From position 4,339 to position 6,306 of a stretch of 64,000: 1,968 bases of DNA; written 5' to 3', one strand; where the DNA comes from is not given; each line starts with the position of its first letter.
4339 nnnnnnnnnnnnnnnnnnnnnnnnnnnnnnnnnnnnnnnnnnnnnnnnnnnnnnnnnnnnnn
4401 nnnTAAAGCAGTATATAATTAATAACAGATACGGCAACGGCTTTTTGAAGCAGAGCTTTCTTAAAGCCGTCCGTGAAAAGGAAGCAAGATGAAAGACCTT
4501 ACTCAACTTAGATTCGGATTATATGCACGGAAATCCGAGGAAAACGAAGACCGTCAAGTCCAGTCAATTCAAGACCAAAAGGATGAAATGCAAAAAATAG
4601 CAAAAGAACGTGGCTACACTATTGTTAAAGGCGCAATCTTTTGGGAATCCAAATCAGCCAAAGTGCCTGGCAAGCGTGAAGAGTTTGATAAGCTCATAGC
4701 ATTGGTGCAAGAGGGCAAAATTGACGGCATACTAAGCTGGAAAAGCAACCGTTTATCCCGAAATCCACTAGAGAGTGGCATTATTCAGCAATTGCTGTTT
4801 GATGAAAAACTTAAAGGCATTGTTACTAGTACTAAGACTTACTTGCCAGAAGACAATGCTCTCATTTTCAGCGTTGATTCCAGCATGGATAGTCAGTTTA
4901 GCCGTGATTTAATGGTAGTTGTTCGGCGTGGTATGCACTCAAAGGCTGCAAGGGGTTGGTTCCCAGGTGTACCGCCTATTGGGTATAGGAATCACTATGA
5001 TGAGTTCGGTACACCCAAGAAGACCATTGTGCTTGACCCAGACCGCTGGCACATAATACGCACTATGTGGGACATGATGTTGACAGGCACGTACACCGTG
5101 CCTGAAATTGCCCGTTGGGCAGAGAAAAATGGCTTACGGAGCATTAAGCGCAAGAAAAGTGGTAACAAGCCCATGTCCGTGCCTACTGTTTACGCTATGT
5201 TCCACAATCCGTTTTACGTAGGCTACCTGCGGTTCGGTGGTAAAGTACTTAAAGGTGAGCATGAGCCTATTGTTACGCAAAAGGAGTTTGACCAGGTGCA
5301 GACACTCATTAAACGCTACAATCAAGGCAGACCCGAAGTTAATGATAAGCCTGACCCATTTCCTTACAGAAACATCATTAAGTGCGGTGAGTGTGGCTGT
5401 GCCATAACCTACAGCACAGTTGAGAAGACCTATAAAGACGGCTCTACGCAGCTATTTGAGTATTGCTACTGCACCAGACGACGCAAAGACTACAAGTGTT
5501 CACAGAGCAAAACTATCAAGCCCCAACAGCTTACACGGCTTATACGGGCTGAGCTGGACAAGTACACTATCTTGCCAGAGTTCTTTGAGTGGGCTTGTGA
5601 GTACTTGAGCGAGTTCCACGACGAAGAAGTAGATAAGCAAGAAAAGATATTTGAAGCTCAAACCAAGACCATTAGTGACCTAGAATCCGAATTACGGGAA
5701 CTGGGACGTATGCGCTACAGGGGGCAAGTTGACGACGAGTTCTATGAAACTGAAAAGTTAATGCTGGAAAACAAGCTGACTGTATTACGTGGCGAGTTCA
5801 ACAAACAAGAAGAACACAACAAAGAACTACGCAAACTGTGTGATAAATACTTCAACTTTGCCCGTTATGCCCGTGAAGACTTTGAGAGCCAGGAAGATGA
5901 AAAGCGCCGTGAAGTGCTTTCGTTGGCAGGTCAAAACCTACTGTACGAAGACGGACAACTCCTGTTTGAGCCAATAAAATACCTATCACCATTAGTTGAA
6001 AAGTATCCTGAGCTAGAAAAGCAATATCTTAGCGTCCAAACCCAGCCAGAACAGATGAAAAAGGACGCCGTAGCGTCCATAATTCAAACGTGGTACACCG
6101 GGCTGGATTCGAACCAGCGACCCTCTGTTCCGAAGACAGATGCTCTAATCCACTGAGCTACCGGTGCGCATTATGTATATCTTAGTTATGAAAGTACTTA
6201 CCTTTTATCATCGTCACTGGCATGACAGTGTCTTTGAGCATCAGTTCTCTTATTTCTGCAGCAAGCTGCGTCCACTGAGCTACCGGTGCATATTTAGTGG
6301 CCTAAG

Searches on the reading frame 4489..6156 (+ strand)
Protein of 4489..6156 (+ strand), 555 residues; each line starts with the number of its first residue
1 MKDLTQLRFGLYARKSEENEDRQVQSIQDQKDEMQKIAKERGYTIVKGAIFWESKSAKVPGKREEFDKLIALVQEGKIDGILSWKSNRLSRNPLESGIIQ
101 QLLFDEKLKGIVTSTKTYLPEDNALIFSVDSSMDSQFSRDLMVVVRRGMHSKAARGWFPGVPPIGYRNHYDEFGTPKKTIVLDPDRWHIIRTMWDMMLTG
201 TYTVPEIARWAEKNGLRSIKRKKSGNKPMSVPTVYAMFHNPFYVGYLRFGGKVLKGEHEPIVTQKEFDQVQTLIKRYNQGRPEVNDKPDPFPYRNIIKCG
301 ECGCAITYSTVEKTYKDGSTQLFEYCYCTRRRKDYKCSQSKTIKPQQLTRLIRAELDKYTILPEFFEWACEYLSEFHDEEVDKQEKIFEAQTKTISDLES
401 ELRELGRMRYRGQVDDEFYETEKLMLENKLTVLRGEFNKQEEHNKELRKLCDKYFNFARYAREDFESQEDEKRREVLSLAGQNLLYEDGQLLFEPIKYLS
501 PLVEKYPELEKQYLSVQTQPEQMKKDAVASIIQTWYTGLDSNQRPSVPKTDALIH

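Call 15: search_protein_families(library=pfam, proteins=[window:4489-6156:+], max_evalue=0.001)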
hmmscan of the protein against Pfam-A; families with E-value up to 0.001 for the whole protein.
window:4489-6156:+ (555 aa): 3 families
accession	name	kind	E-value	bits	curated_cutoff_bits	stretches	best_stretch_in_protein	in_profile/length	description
PF00239.26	Resolvase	-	2.5e-16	60.5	23.3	1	11-156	3-143/145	Resolvase, N terminal domain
PF07508.19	Recombinase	-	3.3e-14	53.4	21.1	1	184-275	1-100/102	Recombinase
PF13408.12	Zn_ribbon_recom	-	1.1e-05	26.1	25.3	1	293-353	2-54/58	Recombinase zinc beta ribbon domain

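Call 41: find_encoding_contigs(protein=window:4489-6156:+, flank=10000, max_places=5)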
Protein window:4489-6156:+ (555 aa): no gene with exactly this product is on record in the collection.

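Call 64: find_homologous_proteins(query=window:4489-6090:+, max_evalue=1e-30)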
Query window:4489-6090:+ (534 aa): 865 proteins with E <= 1e-30 among 8000 candidates; the best 120 are listed.
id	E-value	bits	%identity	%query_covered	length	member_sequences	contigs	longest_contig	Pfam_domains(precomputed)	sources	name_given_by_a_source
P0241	0.0e+0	1224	100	100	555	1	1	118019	PF07508.20,PF00239.27,PF13408.13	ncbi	-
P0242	1.8e-298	1009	81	100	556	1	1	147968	PF07508.20,PF00239.27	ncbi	-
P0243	1.6e-280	950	77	100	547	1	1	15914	PF07508.20,PF00239.27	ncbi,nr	ncbi:MAG TPA: recombinase family protein [Candidatus Saccharimonadales bacterium]|nr:recombinase fam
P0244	2.6e-278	942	80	94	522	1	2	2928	PF07508.20,PF00239.27,PF13408.13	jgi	jgi:site-specific DNA recombinase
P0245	3.0e-210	718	61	99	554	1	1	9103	PF07508.20,PF00239.27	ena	-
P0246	9.9e-210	716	61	100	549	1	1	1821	PF07508.20,PF00239.27,PF13408.13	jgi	jgi:site-specific DNA recombinase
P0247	5.5e-209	714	59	100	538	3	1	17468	PF07508.20,PF00239.27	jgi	-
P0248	2.5e-208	711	61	99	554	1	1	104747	PF07508.20,PF00239.27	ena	-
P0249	7.9e-207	706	59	99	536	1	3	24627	PF07508.20,PF00239.27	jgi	jgi:site-specific DNA recombinase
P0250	5.6e-204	697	59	100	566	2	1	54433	PF00239.27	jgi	jgi:site-specific DNA recombinase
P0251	2.5e-199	682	57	99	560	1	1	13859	PF07508.20,PF00239.27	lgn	-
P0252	1.2e-198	679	58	99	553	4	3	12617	PF07508.20,PF00239.27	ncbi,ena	-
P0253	1.3e-197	676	76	72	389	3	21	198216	PF07508.20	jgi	jgi:site-specific DNA recombinase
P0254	2.3e-197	675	58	99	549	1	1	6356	PF07508.20,PF00239.27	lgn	-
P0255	7.5e-196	670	57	100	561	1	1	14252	PF07508.20,PF00239.27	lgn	-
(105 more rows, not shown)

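Call 65: find_encoding_contigs(protein=P0241, flank=10000, max_places=2)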
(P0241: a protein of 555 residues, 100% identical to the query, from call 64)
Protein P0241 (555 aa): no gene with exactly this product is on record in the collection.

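Call 66: find_encoding_contigs(protein=P0242, flank=10000, max_places=2)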
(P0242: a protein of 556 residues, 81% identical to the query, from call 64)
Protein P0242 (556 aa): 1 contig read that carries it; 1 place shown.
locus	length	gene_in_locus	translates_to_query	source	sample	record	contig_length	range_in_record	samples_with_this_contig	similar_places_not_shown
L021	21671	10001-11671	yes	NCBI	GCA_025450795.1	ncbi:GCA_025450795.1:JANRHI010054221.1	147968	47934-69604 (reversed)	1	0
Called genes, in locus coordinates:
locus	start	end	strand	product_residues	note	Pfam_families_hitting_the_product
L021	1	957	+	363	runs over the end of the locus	PF00155:Aminotran_1_2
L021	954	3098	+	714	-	PF00512:HisKA, PF02518:HATPase_c, PF13581:HATPase_c_2 (weak)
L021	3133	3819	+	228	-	PF00072:Response_reg, PF00486:Trans_reg_C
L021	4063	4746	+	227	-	-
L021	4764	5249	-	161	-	-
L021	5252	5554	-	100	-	PF20619:DUF6804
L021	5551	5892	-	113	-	-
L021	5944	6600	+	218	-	PF04326:SLFN_AlbA_2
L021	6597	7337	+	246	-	-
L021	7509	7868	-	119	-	-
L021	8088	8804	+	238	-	-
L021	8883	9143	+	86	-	PF18903:DUF5659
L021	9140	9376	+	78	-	-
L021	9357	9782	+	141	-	PF21984:DnaD_N (weak), PF13730:HTH_36 (weak)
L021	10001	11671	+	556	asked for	PF00239:Resolvase, PF07508:Recombinase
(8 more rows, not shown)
